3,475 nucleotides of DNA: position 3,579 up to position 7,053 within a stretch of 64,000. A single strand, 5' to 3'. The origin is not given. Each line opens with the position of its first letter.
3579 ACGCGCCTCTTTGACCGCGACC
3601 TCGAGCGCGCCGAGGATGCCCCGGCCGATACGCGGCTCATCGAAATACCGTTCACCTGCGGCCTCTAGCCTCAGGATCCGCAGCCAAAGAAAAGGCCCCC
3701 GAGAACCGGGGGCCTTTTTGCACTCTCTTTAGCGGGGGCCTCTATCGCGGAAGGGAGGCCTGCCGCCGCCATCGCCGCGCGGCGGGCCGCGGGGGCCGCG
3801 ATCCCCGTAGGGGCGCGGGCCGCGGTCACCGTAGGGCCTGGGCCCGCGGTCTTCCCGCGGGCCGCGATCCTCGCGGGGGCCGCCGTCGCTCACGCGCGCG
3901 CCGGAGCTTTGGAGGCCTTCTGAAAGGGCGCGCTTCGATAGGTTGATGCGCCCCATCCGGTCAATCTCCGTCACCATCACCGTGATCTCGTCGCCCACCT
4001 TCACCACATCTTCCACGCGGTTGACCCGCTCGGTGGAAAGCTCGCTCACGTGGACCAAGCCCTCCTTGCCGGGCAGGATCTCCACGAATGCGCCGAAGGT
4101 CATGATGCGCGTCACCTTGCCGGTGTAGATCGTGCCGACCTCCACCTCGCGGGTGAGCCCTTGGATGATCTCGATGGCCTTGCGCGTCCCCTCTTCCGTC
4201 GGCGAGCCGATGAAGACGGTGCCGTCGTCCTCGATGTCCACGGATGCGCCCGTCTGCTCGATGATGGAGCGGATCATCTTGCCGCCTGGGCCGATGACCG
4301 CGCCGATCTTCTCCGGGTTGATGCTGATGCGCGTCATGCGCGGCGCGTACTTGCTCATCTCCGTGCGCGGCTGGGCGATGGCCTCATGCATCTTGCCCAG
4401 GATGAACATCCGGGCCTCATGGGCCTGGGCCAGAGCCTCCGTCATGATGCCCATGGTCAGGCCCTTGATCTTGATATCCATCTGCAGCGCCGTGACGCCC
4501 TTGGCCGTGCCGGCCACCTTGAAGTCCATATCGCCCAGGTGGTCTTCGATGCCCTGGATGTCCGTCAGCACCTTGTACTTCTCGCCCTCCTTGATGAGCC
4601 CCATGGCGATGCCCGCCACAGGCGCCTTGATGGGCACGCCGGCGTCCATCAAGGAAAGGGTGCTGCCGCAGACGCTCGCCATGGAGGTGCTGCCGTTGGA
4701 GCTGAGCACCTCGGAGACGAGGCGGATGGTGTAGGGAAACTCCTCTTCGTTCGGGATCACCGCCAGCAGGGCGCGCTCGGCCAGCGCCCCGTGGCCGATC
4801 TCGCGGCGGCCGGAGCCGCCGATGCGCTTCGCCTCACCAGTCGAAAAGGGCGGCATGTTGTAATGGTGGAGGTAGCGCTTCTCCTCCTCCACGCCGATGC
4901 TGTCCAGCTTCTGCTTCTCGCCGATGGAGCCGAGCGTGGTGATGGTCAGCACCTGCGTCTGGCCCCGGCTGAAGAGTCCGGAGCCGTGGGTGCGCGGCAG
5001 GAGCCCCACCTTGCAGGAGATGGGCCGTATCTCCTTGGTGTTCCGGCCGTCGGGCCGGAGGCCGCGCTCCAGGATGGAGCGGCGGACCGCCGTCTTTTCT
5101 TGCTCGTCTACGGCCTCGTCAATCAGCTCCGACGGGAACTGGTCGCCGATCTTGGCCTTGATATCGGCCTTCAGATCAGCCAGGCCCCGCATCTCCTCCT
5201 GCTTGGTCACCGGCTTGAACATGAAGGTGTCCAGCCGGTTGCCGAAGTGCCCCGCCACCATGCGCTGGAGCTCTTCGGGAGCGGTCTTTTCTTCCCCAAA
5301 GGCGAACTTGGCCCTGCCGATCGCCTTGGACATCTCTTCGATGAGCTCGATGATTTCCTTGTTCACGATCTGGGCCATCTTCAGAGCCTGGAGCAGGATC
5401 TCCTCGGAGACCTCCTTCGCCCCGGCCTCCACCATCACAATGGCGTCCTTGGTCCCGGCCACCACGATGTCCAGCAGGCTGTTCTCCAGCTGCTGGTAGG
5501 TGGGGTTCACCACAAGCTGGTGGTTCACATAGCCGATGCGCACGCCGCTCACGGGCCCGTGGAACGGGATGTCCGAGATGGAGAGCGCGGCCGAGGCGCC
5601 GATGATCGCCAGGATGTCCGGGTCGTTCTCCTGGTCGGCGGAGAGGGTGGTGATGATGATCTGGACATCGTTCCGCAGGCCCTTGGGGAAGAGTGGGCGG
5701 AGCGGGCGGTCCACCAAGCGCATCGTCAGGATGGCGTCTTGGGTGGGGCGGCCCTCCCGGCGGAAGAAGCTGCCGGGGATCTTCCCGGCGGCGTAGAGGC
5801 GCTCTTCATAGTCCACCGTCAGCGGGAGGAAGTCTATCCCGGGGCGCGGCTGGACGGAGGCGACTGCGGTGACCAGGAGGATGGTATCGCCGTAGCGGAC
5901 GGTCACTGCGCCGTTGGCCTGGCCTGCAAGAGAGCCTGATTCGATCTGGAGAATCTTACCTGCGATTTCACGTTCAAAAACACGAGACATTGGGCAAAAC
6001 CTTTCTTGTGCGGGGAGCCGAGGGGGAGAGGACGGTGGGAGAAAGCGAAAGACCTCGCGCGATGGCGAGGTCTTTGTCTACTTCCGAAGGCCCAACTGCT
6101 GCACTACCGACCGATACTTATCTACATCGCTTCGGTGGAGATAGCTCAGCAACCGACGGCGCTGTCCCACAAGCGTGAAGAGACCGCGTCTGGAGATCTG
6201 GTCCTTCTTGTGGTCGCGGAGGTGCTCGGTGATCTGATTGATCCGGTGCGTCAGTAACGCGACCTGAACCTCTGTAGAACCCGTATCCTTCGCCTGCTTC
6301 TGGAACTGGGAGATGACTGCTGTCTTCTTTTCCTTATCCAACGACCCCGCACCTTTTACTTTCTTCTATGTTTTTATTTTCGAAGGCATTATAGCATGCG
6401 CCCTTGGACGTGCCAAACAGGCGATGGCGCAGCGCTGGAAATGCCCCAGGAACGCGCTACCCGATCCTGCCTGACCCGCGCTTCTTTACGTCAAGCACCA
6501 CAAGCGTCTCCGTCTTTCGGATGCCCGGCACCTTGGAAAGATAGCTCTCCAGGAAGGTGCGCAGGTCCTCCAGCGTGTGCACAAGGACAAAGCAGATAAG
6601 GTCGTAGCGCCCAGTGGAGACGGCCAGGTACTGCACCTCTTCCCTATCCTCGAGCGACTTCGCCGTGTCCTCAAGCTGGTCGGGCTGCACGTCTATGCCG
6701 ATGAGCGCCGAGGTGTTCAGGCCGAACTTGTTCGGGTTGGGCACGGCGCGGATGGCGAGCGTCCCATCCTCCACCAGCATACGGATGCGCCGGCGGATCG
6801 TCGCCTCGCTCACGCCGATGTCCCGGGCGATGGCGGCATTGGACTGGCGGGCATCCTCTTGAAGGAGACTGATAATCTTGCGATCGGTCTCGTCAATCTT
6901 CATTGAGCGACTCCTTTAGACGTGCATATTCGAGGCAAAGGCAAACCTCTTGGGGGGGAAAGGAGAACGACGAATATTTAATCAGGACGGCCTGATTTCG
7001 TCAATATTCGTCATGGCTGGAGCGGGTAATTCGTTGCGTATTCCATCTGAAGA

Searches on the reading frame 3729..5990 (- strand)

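Call 39: search_protein_families(library=pfam, proteins=[window:3729-5990:-], max_evalue=0.00001)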
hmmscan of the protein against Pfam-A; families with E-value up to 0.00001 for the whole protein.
window:3729-5990:- (753 aa): 5 families
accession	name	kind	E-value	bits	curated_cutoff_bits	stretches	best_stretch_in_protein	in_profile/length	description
PF01138.27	RNase_PH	-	3.7e-58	196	25.5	2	320-453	1-130/130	3' exoribonuclease family, domain 1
PF03725.20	RNase_PH_C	-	3.1e-26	91.5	20.8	2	145-207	1-65/67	3' exoribonuclease family, domain 2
PF00575.29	S1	-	8.3e-20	71.4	22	1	616-687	2-74/74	S1 RNA binding domain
PF00013.35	KH_1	-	2e-11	43.9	21.5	1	553-610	2-65/66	KH domain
PF03726.19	PNPase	-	1.4e-06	29.1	24.6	1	241-317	2-81/81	Polyribonucleotide nucleotidyltransferase, RNA binding domain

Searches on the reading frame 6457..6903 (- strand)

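Call 39: search_protein_families(library=pfam, proteins=[window:6457-6903:-], max_evalue=0.00001)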
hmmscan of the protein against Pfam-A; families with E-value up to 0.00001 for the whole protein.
window:6457-6903:- (148 aa): 4 families
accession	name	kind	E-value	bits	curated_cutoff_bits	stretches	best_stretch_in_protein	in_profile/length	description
PF13404.12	HTH_AsnC-type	-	5.8e-16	58.5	27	1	3-43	1-41/42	AsnC-type helix-turn-helix domain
PF01037.27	AsnC_trans_reg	-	1.8e-15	57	25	1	68-138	1-72/73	Lrp/AsnC ligand binding domain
PF13412.12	HTH_24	-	2.5e-15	56.2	21.9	1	3-47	1-45/48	Winged helix-turn-helix DNA-binding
PF22482.2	AsnC_trans_reg_3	-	2.6e-10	40.7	24.4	1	69-142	8-88/95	PF0864 C-terminal dimeric alpha+beta barrel domain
